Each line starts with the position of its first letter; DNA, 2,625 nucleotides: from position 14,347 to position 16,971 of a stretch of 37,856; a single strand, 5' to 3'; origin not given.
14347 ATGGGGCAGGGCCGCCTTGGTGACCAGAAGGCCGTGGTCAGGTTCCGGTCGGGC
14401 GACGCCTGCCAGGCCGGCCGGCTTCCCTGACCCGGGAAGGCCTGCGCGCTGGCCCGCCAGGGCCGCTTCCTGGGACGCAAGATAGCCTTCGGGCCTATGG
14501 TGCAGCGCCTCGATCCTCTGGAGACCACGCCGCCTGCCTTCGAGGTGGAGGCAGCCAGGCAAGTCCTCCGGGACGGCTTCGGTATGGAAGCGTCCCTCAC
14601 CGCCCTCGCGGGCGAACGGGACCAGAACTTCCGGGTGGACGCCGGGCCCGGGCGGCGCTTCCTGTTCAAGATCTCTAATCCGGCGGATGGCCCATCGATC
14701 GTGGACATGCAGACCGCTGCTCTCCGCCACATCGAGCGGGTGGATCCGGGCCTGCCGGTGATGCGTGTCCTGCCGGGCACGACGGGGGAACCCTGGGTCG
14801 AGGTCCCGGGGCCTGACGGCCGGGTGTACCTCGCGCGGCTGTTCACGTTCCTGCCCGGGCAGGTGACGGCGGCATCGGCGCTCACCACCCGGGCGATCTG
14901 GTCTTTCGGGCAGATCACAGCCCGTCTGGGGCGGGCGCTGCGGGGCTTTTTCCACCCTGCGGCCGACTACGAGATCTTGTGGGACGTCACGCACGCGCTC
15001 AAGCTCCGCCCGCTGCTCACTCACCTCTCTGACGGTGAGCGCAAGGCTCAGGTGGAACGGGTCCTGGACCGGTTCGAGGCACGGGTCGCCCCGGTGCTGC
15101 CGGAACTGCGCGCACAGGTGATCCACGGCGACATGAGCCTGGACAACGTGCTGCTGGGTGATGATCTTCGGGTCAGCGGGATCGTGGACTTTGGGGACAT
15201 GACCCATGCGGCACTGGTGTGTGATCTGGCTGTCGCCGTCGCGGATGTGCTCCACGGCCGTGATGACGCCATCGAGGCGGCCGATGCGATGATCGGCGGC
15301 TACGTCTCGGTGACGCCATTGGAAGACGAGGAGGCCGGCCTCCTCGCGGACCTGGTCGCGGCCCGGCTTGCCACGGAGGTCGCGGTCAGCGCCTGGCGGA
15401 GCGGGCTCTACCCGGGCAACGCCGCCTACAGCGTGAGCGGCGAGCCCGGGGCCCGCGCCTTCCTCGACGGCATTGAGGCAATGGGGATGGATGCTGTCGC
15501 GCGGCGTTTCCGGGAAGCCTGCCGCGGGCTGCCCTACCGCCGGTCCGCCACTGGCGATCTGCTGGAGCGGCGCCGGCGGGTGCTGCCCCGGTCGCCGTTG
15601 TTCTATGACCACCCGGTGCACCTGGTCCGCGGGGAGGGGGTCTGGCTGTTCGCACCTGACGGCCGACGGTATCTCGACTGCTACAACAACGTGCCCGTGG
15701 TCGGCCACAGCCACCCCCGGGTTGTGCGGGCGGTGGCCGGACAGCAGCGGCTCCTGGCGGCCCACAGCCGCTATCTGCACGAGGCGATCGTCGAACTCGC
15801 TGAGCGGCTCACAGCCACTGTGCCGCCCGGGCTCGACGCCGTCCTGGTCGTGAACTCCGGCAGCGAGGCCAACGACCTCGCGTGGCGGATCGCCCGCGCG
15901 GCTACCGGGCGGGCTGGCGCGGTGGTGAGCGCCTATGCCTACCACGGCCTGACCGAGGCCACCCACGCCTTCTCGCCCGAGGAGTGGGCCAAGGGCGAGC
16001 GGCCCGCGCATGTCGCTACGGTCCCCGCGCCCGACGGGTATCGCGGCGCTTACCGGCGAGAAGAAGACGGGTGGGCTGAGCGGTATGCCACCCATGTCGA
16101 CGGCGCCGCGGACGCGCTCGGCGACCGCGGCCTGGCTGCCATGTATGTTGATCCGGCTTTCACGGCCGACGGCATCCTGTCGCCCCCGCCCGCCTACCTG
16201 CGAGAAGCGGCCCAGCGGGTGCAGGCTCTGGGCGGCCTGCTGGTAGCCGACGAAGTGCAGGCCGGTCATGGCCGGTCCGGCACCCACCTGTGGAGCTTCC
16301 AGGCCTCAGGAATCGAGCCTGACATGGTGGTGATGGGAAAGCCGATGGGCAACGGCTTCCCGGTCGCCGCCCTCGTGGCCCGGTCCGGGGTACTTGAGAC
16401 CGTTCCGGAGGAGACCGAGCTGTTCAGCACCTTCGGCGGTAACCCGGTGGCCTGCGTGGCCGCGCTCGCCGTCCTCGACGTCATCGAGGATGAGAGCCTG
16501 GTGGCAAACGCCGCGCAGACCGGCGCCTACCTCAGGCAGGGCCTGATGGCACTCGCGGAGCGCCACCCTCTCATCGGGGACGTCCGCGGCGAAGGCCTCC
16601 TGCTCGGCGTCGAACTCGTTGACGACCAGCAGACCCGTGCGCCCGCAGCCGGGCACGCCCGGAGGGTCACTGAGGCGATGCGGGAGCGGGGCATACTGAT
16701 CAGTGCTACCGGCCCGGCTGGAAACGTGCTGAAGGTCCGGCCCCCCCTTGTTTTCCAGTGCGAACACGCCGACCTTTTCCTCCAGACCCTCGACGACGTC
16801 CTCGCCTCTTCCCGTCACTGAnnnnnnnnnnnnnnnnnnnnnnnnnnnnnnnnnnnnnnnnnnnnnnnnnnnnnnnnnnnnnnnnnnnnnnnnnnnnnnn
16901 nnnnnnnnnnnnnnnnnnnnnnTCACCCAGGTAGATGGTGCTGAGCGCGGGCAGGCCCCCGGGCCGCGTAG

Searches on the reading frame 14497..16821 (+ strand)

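Call 38: search_protein_families(library=pfam, proteins=[window:14497-16821:+], max_evalue=0.00001)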
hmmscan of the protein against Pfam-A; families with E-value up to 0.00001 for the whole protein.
window:14497-16821:+ (774 aa): 2 families
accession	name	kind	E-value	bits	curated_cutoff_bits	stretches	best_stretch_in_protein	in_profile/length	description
PF00202.27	Aminotran_3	-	9.9e-81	271.9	30.5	1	373-769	10-403/403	Aminotransferase class-III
PF01636.29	APH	-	1.1e-23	84.7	23.2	1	36-258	4-219/239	Phosphotransferase enzyme family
